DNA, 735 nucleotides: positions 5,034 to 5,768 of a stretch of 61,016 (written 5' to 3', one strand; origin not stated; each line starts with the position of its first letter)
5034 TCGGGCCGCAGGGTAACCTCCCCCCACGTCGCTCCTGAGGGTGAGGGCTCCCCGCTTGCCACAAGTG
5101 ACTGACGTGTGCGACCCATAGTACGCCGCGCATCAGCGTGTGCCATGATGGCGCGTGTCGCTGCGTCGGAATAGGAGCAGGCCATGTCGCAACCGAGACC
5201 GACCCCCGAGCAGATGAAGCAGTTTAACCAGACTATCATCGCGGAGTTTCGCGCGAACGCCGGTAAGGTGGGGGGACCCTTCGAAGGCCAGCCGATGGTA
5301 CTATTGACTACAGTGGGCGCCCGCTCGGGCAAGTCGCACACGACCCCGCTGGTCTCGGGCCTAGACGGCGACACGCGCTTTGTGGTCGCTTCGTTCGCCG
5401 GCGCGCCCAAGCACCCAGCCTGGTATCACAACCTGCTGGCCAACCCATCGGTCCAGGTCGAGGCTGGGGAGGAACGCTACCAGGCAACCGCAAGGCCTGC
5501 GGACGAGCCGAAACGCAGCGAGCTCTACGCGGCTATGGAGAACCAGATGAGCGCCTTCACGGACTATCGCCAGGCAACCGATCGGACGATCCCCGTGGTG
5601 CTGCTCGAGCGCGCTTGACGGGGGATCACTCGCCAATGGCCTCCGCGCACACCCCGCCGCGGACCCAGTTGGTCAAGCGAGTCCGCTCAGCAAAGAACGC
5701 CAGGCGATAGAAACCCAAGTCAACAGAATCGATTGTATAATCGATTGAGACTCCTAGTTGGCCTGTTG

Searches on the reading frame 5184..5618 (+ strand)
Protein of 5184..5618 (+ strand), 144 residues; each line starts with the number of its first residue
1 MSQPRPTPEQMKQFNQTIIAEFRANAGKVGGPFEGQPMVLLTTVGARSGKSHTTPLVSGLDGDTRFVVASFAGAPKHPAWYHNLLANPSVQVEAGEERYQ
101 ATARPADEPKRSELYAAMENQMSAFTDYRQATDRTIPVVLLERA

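Call 57: search_protein_families(library=pfam, proteins=[window:5184-5618:+], max_evalue=0.0001)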
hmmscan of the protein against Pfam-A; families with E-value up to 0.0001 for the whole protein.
window:5184-5618:+ (144 aa): 1 family
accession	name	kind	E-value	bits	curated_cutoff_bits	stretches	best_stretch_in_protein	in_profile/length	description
PF04075.20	F420H2_quin_red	-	1.7e-39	135.4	22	1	20-142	7-129/130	F420H(2)-dependent quinone reductase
